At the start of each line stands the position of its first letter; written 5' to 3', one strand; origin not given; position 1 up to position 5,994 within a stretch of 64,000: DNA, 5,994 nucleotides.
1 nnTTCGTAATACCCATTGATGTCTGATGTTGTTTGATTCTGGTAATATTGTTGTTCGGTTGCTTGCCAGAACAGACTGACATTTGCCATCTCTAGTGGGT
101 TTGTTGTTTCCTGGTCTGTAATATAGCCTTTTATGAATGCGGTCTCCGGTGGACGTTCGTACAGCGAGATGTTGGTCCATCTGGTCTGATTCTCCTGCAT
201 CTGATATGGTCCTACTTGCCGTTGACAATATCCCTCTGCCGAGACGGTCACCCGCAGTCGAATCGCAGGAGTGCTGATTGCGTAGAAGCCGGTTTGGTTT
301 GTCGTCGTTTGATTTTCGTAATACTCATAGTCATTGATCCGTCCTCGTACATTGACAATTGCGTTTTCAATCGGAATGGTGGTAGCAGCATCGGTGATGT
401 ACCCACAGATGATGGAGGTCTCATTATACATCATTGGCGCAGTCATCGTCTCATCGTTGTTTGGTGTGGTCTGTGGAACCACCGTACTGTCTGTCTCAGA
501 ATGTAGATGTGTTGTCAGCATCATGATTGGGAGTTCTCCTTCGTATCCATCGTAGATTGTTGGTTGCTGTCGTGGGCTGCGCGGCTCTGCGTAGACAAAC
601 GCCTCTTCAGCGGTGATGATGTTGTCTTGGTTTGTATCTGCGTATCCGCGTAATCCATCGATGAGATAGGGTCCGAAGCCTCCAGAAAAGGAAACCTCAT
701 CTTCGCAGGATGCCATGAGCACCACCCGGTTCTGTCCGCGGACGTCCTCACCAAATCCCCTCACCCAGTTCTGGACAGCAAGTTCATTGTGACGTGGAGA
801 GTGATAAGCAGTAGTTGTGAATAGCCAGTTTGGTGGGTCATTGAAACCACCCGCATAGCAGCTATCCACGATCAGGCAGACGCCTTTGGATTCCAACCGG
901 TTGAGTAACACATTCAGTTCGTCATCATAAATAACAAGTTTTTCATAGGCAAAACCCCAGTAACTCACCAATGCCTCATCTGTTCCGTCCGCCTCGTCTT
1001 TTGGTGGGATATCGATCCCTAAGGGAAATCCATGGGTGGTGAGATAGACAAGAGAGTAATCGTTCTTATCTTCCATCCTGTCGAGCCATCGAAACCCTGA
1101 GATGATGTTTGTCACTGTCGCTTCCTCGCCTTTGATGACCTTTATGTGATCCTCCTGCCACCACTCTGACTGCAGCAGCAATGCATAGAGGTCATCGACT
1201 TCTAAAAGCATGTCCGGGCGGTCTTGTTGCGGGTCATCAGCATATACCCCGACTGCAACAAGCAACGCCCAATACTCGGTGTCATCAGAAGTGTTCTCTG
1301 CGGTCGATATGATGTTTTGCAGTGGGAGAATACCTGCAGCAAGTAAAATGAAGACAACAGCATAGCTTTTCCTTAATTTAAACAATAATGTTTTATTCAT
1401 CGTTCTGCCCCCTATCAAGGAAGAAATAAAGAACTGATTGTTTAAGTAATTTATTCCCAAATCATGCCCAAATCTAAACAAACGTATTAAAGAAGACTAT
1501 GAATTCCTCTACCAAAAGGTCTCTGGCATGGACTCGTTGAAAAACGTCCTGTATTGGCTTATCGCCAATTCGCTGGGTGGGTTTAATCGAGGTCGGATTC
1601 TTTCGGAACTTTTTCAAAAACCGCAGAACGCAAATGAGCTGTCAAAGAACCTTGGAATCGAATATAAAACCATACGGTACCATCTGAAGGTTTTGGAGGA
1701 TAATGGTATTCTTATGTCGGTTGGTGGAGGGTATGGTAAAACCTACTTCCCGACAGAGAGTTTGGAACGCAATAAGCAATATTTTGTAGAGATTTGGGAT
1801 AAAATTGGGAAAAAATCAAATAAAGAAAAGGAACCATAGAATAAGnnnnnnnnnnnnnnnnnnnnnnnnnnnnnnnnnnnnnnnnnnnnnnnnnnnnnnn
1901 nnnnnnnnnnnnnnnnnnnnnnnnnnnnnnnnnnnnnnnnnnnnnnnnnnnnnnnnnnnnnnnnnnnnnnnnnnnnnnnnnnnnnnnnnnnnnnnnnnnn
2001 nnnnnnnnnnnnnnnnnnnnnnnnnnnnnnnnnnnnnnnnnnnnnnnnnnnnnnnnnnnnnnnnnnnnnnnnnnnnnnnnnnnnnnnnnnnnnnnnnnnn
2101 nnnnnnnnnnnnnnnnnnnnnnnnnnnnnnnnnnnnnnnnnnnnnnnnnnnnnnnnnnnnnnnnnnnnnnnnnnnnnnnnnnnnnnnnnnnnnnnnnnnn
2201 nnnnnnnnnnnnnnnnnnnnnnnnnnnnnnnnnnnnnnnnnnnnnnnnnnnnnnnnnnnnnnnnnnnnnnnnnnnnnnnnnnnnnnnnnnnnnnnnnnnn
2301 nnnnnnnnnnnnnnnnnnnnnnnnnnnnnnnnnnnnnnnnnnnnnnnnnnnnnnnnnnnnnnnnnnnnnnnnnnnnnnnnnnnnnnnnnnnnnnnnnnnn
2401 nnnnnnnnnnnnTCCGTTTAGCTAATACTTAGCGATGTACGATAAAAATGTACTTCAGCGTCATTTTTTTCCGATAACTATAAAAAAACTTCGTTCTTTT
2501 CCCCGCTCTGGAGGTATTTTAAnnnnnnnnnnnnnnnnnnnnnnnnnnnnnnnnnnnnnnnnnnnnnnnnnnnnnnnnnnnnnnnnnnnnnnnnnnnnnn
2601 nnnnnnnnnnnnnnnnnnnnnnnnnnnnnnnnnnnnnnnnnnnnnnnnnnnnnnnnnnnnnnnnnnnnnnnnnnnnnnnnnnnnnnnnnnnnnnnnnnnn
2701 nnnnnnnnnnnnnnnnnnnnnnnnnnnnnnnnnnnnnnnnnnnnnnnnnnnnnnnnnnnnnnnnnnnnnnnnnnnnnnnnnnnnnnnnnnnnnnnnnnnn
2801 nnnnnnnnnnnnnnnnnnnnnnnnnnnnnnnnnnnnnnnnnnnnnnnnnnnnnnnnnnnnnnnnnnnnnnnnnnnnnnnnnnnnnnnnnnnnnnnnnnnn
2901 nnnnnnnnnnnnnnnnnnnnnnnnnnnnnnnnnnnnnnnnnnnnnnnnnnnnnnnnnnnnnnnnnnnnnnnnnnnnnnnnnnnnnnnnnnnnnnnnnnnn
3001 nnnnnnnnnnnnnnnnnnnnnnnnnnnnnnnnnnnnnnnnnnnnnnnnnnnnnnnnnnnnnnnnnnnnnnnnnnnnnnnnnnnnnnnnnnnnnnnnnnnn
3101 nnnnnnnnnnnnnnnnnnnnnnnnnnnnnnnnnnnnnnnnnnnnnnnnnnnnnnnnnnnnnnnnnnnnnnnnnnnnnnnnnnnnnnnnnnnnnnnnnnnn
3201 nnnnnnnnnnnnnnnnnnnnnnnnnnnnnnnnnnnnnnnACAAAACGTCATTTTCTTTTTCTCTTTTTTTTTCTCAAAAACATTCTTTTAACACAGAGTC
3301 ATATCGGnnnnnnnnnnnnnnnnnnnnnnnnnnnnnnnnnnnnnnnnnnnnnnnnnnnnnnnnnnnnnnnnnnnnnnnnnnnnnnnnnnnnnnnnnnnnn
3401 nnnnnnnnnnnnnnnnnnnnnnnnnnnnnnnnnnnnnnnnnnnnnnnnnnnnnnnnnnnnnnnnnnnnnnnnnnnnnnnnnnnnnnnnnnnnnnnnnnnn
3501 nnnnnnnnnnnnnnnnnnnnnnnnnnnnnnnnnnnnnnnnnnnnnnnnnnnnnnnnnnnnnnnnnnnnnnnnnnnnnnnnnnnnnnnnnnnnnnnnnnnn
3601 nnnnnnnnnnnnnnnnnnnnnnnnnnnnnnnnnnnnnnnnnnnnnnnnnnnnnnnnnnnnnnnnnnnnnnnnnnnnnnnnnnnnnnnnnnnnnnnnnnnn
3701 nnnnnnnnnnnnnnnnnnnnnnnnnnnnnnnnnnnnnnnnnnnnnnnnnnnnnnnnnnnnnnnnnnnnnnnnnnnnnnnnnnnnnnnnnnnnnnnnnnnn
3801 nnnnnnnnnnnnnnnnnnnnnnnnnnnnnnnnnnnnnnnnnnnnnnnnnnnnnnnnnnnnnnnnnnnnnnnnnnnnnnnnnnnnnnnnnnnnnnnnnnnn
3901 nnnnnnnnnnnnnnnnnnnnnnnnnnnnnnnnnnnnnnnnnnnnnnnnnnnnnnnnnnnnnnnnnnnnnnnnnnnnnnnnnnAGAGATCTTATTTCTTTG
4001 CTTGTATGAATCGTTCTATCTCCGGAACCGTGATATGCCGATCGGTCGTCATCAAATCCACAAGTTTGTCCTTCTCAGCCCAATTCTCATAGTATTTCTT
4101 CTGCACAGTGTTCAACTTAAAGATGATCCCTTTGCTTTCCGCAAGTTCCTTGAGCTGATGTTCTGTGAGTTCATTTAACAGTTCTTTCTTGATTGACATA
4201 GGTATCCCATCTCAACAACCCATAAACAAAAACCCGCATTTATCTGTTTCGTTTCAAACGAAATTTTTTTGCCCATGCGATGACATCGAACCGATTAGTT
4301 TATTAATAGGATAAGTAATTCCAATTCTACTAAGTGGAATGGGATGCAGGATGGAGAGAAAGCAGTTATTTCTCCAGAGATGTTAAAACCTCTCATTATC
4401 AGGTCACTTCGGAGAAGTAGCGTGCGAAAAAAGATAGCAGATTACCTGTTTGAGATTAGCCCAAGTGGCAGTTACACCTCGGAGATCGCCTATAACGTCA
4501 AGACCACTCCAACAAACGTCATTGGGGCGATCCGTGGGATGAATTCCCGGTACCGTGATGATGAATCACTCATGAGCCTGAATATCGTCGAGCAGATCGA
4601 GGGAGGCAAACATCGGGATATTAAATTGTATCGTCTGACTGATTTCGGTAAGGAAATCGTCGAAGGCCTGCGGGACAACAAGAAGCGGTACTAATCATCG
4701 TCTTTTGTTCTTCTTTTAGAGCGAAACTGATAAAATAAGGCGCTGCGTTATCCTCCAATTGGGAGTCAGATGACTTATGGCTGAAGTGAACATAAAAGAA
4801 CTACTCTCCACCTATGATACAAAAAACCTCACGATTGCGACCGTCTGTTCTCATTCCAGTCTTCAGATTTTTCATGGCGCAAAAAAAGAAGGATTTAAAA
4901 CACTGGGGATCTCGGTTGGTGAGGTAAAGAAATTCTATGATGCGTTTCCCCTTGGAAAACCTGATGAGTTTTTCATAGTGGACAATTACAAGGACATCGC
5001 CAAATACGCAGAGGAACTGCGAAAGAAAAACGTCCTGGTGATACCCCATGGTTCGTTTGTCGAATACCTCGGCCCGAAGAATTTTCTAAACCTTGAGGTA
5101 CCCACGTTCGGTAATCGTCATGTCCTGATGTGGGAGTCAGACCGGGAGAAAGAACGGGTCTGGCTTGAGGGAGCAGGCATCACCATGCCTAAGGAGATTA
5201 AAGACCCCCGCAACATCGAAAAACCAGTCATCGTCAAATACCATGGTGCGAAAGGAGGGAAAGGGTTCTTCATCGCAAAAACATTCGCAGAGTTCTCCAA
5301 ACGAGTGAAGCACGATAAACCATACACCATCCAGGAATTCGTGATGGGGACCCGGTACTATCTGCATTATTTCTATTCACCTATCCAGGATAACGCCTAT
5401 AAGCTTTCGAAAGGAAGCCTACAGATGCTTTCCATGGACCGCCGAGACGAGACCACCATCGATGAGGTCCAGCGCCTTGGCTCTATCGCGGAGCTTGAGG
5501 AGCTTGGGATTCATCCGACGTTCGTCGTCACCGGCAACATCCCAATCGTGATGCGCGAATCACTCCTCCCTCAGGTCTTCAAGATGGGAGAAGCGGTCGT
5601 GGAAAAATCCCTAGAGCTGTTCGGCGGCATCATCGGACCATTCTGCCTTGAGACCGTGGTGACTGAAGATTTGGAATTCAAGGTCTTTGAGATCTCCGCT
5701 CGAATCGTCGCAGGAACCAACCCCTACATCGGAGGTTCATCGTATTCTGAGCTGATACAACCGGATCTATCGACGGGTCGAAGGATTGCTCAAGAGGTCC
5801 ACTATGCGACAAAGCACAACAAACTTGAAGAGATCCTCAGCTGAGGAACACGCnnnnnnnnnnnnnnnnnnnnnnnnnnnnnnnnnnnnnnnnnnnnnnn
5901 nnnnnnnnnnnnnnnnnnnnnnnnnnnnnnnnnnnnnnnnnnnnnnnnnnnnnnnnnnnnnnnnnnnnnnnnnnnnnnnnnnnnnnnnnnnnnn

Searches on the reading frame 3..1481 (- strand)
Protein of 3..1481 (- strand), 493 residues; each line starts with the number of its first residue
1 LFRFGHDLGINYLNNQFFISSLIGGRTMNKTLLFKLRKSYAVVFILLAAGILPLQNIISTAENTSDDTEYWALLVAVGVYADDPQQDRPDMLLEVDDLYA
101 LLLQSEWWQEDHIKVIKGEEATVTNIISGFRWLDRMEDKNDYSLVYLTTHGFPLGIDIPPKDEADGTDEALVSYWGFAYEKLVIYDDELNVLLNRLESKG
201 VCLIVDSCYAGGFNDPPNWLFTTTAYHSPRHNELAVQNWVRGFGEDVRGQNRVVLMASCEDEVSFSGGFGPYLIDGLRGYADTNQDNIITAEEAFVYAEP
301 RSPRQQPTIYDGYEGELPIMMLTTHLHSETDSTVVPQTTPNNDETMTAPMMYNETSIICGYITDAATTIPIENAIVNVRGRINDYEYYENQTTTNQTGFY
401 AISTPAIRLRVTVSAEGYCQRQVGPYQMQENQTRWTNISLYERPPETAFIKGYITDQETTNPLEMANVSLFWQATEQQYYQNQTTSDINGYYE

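Call 46: search_protein_families(library=pfam, proteins=[window:3-1481:-], max_evalue=0.00001)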
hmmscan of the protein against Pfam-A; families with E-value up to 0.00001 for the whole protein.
window:3-1481:- (493 aa): 2 families
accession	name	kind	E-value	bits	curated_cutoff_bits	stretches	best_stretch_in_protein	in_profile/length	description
PF13620.12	CarboxypepD_reg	-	2.8e-15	56.9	32.3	1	358-440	2-81/82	Carboxypeptidase regulatory-like domain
PF13715.12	CarbopepD_reg_2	-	3.6e-09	37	32.2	0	358-442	1-78/88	CarboxypepD_reg-like domain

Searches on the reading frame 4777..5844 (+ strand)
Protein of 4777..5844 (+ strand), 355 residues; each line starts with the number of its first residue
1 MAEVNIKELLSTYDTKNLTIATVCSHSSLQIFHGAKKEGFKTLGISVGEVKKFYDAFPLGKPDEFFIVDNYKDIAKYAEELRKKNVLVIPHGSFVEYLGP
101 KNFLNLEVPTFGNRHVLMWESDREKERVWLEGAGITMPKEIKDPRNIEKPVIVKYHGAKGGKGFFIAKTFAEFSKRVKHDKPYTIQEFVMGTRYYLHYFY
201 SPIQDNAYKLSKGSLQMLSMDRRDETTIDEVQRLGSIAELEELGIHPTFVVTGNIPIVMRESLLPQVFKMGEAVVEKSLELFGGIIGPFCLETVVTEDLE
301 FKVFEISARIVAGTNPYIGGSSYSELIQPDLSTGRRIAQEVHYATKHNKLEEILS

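Call 46: search_protein_families(library=pfam, proteins=[window:4777-5844:+], max_evalue=0.00001)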
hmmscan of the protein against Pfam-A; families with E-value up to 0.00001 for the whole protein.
window:4777-5844:+ (355 aa): 2 families
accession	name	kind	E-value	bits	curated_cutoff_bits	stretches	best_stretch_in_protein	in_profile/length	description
PF06973.17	DUF1297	-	1.6e-55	188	23.8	1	182-354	22-187/188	Domain of unknown function (DUF1297)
PF06849.18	DUF1246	-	1.1e-43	148.5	25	1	20-141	1-122/122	Protein of unknown function (DUF1246)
